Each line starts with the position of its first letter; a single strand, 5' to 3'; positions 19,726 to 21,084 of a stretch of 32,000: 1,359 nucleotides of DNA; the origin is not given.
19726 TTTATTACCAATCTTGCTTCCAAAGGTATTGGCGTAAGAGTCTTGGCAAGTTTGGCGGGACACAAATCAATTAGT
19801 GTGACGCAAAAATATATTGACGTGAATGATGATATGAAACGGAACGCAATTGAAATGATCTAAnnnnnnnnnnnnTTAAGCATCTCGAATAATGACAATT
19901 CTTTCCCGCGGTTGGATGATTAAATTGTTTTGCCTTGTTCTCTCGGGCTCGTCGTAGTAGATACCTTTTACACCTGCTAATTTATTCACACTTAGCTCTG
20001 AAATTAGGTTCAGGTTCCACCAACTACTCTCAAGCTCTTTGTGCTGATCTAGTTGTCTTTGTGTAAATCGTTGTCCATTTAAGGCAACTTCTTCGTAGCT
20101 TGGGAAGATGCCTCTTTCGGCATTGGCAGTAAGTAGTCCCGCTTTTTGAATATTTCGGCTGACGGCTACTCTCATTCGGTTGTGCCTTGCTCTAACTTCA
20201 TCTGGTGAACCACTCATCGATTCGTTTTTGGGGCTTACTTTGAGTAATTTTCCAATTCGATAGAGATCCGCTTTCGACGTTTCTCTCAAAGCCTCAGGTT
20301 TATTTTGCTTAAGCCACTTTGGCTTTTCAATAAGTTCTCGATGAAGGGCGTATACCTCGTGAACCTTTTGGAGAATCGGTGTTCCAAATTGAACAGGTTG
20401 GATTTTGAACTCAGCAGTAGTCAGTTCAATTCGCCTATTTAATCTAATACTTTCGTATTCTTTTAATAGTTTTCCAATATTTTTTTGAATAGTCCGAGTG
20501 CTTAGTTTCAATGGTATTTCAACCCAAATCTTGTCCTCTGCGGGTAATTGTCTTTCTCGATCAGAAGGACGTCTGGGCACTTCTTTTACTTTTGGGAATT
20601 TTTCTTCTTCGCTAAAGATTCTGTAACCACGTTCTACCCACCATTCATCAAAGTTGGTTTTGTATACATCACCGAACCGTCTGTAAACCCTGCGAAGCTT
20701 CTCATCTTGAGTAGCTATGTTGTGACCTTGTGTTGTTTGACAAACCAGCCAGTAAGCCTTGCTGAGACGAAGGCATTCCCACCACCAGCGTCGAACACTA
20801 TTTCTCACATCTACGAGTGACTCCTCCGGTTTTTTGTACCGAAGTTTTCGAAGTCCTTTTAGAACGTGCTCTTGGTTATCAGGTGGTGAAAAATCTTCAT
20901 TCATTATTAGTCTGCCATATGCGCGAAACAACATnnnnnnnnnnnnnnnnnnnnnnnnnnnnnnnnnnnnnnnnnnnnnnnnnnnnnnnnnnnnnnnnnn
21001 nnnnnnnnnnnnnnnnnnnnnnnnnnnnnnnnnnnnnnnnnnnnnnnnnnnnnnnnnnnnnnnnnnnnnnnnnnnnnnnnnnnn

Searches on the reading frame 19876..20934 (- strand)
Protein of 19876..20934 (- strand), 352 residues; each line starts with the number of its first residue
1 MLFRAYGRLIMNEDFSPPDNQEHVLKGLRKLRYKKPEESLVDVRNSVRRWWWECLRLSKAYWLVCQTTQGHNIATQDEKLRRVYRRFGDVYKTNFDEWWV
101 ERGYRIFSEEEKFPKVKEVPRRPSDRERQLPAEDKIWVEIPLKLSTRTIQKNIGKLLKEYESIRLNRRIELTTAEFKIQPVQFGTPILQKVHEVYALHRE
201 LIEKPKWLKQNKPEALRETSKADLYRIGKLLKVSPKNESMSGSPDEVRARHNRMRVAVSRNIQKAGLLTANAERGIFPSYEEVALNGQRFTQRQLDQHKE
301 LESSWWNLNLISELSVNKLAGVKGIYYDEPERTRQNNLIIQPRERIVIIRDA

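Call 35: search_protein_families(library=pfam, proteins=[window:19876-20934:-], max_evalue=0.01)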
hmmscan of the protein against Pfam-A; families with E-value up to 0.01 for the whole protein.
window:19876-20934:- (352 aa): 0 families

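Call 84: search_protein_families(library=ncbifam, proteins=[window:19876-20934:-], max_evalue=0.001)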
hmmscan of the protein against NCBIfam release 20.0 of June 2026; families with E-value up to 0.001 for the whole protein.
window:19876-20934:- (352 aa): 0 families
